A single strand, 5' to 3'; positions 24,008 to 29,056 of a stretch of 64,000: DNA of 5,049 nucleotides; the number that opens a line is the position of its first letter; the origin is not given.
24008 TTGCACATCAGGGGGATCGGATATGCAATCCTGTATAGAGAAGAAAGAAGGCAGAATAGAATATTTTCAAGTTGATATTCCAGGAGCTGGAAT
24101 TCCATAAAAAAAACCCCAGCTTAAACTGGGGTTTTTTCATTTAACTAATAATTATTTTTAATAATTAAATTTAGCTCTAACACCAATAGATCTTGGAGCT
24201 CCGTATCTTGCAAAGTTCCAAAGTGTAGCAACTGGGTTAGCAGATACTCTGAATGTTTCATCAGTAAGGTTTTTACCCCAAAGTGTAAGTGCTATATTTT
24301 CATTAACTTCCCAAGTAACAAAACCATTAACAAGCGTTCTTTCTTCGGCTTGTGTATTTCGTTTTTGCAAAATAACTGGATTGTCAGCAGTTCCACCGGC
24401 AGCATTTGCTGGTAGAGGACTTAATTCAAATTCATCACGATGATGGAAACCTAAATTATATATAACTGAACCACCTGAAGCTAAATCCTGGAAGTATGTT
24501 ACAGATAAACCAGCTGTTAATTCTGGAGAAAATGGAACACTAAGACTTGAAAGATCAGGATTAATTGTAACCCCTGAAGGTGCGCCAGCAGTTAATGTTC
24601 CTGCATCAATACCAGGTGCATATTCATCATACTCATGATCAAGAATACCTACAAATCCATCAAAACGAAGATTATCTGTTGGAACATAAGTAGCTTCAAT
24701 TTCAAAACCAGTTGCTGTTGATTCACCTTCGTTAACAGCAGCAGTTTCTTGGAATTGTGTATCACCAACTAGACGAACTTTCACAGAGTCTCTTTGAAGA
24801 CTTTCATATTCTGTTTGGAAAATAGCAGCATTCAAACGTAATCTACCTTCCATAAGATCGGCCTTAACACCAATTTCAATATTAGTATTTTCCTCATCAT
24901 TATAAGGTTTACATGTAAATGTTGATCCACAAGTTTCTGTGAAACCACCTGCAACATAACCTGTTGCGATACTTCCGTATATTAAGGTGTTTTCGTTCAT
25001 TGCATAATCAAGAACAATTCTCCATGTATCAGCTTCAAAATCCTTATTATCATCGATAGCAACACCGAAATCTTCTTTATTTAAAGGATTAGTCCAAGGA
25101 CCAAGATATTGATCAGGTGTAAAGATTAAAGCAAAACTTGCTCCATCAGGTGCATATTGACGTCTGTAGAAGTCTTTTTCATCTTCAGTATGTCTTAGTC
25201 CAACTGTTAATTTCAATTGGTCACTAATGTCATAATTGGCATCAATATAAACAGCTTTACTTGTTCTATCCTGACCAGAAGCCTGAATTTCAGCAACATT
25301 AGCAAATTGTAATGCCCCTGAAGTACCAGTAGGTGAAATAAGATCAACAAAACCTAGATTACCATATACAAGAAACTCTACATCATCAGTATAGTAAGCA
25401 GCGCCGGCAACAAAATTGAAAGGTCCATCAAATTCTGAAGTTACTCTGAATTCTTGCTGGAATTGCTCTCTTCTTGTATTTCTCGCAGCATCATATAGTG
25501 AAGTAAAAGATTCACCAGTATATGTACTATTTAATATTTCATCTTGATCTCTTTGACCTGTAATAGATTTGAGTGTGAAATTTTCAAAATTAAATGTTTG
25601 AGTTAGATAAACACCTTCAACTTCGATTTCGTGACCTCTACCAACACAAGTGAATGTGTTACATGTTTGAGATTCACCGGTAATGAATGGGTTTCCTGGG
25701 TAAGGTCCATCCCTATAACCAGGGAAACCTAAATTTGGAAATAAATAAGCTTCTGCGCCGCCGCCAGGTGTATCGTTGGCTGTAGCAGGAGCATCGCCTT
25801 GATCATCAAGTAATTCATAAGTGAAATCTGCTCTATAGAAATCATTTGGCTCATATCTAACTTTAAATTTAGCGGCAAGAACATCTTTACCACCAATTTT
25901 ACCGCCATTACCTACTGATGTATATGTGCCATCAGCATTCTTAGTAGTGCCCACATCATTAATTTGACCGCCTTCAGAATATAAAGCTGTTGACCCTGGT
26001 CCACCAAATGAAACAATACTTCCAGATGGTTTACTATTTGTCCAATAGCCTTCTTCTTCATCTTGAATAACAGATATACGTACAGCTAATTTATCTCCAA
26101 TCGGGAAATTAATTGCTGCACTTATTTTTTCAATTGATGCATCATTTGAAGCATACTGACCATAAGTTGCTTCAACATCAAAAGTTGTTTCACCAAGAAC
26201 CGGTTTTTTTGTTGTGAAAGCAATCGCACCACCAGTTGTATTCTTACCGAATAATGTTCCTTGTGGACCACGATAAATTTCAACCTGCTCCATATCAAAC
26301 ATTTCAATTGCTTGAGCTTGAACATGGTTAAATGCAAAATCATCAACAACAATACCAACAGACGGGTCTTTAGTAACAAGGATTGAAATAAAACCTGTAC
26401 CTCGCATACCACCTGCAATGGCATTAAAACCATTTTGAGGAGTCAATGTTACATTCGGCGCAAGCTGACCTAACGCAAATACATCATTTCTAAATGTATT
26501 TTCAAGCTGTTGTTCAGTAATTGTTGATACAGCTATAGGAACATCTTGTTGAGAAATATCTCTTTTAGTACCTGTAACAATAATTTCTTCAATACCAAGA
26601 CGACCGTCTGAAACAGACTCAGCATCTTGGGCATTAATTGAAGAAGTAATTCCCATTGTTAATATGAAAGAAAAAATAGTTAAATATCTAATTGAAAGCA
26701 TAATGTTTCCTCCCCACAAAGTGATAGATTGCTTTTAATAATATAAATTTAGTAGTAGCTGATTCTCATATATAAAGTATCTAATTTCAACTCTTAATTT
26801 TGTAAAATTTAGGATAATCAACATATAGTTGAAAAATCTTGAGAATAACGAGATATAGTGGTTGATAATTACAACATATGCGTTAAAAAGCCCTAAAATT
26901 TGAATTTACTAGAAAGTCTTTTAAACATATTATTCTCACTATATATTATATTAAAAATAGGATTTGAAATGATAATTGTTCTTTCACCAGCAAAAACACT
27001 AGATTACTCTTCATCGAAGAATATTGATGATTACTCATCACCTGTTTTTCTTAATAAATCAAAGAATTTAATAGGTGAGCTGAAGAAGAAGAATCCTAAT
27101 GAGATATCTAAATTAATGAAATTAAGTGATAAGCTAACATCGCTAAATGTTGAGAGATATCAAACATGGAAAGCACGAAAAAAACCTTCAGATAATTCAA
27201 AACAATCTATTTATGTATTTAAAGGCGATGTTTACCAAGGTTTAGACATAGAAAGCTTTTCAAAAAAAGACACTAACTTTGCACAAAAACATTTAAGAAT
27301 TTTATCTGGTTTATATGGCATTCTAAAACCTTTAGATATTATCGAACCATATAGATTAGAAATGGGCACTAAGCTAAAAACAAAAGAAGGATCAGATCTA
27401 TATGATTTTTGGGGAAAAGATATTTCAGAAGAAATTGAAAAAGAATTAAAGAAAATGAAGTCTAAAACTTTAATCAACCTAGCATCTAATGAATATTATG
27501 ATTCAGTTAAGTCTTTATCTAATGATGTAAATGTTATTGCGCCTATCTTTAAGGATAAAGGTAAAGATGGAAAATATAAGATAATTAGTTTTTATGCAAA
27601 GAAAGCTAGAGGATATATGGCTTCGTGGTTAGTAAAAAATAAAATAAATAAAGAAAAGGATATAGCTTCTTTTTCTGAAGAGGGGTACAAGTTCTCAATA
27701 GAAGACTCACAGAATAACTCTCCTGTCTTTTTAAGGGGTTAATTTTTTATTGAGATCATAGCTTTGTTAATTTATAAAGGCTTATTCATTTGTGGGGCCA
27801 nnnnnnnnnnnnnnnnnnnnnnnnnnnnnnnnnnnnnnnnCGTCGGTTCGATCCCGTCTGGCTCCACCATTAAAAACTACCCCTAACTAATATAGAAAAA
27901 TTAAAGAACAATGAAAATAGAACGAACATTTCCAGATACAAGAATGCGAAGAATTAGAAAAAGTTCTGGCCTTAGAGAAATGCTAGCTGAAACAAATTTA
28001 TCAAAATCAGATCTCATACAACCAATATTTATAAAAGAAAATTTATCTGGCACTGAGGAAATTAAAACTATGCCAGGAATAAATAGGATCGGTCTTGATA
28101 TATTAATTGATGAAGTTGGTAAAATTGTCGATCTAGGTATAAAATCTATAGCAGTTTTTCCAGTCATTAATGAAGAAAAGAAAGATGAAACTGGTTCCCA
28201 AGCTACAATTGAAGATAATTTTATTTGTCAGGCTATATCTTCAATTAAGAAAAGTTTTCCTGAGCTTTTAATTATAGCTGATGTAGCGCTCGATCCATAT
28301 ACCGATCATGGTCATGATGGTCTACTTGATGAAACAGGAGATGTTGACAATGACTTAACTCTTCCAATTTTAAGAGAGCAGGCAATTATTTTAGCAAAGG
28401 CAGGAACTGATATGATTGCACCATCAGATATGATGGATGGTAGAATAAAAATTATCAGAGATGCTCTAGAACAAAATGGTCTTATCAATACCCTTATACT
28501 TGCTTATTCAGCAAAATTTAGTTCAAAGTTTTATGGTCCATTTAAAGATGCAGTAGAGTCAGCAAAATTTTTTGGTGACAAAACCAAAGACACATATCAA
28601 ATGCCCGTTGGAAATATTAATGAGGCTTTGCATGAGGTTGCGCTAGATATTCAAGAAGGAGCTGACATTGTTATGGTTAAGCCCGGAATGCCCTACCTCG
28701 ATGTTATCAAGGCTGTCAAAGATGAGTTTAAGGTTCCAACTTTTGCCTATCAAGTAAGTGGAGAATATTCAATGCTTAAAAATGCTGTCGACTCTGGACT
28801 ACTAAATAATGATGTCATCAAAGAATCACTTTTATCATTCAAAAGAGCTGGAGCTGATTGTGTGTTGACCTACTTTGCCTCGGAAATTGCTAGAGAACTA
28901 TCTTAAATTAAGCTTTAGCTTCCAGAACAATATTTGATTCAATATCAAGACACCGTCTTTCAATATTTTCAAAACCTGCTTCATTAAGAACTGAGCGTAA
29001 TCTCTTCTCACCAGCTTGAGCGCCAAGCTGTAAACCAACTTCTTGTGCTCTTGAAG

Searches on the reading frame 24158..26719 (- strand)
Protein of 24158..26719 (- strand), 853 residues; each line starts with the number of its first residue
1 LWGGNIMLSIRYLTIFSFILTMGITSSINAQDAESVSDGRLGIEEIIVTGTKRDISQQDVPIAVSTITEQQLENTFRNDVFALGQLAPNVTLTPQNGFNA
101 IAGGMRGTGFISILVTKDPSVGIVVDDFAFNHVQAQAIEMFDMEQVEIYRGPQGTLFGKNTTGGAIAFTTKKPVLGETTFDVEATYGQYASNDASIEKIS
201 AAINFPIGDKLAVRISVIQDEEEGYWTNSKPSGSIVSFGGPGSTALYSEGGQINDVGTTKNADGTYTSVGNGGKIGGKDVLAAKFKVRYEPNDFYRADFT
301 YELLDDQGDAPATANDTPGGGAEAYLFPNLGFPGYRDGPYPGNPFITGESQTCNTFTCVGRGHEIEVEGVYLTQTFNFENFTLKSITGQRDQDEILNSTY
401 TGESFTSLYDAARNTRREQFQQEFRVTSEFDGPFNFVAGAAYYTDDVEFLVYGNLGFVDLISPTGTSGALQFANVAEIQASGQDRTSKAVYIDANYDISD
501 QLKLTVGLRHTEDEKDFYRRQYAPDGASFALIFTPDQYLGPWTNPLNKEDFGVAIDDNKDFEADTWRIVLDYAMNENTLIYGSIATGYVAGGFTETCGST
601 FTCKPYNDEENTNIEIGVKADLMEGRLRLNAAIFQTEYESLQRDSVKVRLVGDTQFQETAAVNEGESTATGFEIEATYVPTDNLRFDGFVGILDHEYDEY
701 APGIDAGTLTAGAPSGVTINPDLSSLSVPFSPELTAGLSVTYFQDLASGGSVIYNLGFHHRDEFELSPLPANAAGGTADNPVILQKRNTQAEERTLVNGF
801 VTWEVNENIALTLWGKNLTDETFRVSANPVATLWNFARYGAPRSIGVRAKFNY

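Call 25: search_protein_families(library=pfam, proteins=[window:24158-26719:-], max_evalue=0.001)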
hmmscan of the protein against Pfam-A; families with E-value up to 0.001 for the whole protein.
window:24158-26719:- (853 aa): 2 families
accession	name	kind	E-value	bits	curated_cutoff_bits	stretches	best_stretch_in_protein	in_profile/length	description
PF00593.30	TonB_dep_Rec_b-barrel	-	2.6e-28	100.5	27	1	320-818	38-436/436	TonB dependent receptor-like, beta-barrel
PF07715.20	Plug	-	5.5e-14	53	23.9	1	57-165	2-107/107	TonB-dependent Receptor Plug Domain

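Call 55: search_protein_families(library=ncbifam, proteins=[window:24158-26719:-], max_evalue=0.00001)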
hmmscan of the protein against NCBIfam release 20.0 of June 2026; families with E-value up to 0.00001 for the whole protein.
window:24158-26719:- (853 aa): 17 families
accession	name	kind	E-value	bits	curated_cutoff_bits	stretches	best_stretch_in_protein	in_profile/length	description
TIGR01783.1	TonB-siderophor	subfamily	7.1e-25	87.7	223.5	2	59-225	1-158/649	TonB-dependent siderophore receptor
NF007349.0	PRK09840.1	equivalog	4.9e-14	51.3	686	1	117-222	123-220/760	catecholate siderophore receptor Fiu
TIGR01785.1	TonB-hemin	subfamily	6e-14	51.4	316.85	1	44-213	2-172/677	TonB-dependent heme/hemoglobin receptor family protein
NF010010.0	PRK13483.1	equivalog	8.7e-11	40.5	927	1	23-173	16-165/660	ligand-gated channel protein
TIGR01786.1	TonB-hemlactrns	subfamily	1.1e-10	40.6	323.75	1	45-678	2-563/719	TonB-dependent hemoglobin/transferrin/lactoferrin family receptor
NF010650.0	PRK14049.1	equivalog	1.5e-10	39.9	904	0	48-189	70-205/729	ferrioxamine B receptor precursor protein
TIGR01779.1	TonB-B12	equivalog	1.6e-10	40.2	599.7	1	35-229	27-206/614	TonB-dependent vitamin B12 receptor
NF007465.0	PRK10044.1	equivalog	2.6e-10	39.2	803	1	48-174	67-190/726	ferrichrome porin FhuA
NF047944.1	FoxamRcptFoxA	equivalog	1.8e-09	36.5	1300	1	13-222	7-210/697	ferrioxamine B receptor FoxA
NF049960.1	siderphRecptFauA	equivalog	4.3e-09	35.4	900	0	44-194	61-204/727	TonB-dependent alcaligin siderophore receptor FauA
NF053590.1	TonB_dep_TOL0244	equivalog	5.5e-09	35.2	645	0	134-173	103-142/604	TOL_0244 family TonB-dependent receptor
NF050067.1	TonBEntbctnRecCfrA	equivalog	1.5e-08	33.4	1200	1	32-172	15-159/698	TonB-dependent ferric enterobactin receptor CfrA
NF007478.2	PRK10064.1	equivalog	5.4e-07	28.2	745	1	44-172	31-159/663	catecholate siderophore receptor CirA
NF049945.1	TonB_dep_FCYXU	equivalog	1.7e-06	27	825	0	132-197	128-196/697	TonB-dependent receptor, FCYXU motif-type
NF007447.0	PRK10003.1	equivalog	2.1e-06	26.4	666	0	47-192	66-205/727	ferric-rhodotorulic acid/ferric-coprogen receptor FhuE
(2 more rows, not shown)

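Call 91: search_solved_structures(query=window:24158-26719:-, max_evalue=0.001)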
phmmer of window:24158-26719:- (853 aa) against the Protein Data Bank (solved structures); distinct sequences matched with E-value up to 0.001: 12.
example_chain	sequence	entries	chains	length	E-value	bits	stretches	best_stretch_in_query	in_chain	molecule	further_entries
4epa_A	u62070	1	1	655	1e-10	43.7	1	84-175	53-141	Pesticin receptor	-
3efm_A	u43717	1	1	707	7.1e-10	40.8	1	34-197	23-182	Ferric alcaligin siderophore receptor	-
9rvq_A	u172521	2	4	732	1.4e-07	33.3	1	37-224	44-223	TonB-dependent receptor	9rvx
3qlb_A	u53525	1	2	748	7.2e-07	30.9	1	25-176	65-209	Enantio-pyochelin receptor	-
5nec_A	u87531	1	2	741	1.4e-06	29.9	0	116-188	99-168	TonB-dependent siderophore receptor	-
2hdf_A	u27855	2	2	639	2.7e-06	29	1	44-173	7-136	Colicin I receptor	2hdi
9nn6_A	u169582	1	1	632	7.6e-06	27.5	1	47-173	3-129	Colicin I receptor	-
8the_A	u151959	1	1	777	1e-05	27.1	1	46-173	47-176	Heme/hemoglobin uptake outer membrane receptor PhuR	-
6i96_A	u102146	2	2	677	3.4e-05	25.4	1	37-176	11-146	Metal-pseudopaline receptor CntO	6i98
6i97_A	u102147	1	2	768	4e-05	25.1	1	37-176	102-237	Metal-pseudopaline receptor CntO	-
6z8a_A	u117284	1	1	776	4.1e-05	25.1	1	37-176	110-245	Ferrioxamine receptor FoxA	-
8b43_A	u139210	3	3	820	4.5e-05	25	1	37-176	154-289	Metal-pseudopaline receptor CntO | Ferrioxamine receptor FoxA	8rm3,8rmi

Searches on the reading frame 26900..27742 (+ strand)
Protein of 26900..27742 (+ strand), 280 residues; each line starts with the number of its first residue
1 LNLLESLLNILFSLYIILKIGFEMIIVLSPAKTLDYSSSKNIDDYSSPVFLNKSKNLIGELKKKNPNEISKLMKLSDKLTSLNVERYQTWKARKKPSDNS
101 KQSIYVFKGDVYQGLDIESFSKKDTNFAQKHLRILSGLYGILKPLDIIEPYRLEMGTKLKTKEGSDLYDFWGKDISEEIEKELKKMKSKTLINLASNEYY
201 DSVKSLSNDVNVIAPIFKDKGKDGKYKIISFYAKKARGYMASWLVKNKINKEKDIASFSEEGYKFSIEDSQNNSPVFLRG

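Call 25: search_protein_families(library=pfam, proteins=[window:26900-27742:+], max_evalue=0.001)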
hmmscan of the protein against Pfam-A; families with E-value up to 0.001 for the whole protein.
window:26900-27742:+ (280 aa): 2 families
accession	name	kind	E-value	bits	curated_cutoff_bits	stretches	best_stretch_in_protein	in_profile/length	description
PF03883.20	H2O2_YaaD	-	2.4e-83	279.7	29.6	1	24-266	1-233/236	Peroxide stress protein YaaA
PF21818.3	DUF6884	-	8.6e-09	36.1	30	1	128-207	36-111/135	Family of unknown function (DUF6884)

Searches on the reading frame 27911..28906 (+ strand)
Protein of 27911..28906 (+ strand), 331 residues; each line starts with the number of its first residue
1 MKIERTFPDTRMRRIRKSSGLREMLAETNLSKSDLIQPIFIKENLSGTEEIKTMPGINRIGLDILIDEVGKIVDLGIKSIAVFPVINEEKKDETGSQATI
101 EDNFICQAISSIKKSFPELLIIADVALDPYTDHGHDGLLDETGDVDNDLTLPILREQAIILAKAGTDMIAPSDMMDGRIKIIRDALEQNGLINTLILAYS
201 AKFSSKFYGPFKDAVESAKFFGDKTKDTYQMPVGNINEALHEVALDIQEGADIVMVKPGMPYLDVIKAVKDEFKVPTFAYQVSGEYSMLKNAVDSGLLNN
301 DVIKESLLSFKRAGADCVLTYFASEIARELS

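Call 25: search_protein_families(library=pfam, proteins=[window:27911-28906:+], max_evalue=0.001)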
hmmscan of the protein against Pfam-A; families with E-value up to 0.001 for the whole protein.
window:27911-28906:+ (331 aa): 1 family
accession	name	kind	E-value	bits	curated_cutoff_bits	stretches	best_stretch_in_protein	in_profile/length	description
PF00490.27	ALAD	-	4.5e-131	437.2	24.6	1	10-328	2-316/317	Delta-aminolevulinic acid dehydratase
